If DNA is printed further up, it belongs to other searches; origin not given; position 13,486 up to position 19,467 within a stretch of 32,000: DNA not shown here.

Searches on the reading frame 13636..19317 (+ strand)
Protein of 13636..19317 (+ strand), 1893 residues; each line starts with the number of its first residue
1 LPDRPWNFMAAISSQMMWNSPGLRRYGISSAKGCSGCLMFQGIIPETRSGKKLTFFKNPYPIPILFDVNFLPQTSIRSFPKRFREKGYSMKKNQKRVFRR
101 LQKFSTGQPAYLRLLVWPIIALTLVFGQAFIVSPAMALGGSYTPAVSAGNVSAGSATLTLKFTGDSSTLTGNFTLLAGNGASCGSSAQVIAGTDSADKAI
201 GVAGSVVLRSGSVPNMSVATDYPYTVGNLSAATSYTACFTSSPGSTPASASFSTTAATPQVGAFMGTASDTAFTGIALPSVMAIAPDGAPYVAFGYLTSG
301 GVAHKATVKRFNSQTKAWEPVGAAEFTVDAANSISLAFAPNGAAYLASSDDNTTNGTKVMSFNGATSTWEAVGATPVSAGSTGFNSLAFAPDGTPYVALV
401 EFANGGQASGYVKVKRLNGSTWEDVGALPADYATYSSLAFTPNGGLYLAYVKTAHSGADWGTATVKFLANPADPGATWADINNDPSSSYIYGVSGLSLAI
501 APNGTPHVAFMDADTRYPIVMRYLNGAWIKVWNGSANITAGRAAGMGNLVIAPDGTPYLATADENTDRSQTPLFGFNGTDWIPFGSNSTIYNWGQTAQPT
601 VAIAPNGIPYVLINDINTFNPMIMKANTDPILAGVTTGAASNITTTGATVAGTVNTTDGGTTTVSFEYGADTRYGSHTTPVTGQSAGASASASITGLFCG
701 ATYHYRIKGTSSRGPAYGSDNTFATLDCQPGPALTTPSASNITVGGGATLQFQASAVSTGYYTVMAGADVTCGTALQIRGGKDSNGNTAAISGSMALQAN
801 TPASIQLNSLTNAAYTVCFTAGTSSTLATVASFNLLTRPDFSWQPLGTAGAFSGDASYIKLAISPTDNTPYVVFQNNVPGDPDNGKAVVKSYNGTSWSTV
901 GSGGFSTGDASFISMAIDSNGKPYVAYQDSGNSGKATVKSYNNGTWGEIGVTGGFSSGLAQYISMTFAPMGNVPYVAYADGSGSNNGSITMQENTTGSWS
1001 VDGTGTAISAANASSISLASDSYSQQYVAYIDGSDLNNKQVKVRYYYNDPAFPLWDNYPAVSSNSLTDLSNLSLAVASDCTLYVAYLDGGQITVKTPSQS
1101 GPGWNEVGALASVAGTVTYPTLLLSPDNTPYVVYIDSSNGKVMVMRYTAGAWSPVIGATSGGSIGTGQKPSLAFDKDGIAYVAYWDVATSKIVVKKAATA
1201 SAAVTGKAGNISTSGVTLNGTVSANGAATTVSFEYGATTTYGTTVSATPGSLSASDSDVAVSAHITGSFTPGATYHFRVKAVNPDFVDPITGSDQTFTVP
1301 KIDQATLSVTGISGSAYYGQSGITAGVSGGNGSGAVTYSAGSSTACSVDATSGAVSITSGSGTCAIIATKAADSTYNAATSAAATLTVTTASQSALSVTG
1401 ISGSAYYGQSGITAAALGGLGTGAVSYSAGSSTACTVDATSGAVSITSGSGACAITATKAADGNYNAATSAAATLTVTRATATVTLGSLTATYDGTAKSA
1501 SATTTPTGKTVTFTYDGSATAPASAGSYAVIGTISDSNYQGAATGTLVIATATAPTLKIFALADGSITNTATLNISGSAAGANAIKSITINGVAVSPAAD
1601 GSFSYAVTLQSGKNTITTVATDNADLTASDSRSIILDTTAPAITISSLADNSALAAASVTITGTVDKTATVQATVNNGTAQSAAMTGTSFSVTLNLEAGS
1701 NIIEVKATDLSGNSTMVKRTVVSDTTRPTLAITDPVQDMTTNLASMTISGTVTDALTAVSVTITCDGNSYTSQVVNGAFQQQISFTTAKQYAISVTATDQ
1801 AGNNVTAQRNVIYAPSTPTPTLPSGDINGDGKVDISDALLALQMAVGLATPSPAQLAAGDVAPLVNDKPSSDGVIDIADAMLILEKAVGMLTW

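Call 6: search_protein_families(library=pfam, proteins=[window:13636-19317:+], max_evalue=0.1)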
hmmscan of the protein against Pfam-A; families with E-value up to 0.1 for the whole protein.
window:13636-19317:+ (1893 aa): 6 families
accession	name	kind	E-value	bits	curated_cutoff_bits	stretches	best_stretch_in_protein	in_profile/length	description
PF09136.16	Glucodextran_B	-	6.3e-30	103.4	27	3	1555-1637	1-82/83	Glucodextranase, domain B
PF18887.5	MBG_3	-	2.7e-27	95.1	25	1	1482-1553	1-72/72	MBG domain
PF00404.24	Dockerin_1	-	0.0027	18.3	22.9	1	1825-1882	2-51/57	Dockerin type I domain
PF13750.12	Big_3_3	-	0.004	17.3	27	0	1696-1816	12-149/157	Bacterial Ig-like domain (group 3)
PF12733.13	Cadherin-like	-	0.015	16.2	24.2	1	1570-1624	26-75/89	Cadherin-like beta sandwich domain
PF00041.27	fn3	-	0.069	13.8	25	0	1265-1284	52-71/84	Fibronectin type III domain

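Call 8: search_protein_families(library=ncbifam, proteins=[window:13636-19317:+], max_evalue=0.1)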
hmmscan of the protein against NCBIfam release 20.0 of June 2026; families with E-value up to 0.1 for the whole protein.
window:13636-19317:+ (1893 aa): 2 families
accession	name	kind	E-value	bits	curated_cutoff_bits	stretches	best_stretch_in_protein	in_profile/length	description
NF033510.3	Ca_tandemer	repeat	6.7e-09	36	50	3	1632-1714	2-95/96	Ca2+-stabilized repeat-containing adhesin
NF052529.1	PG_M23_Pgp6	exception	0.017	13.8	600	1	1647-1808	56-224/452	peptidoglycan metallopeptidase Pgp6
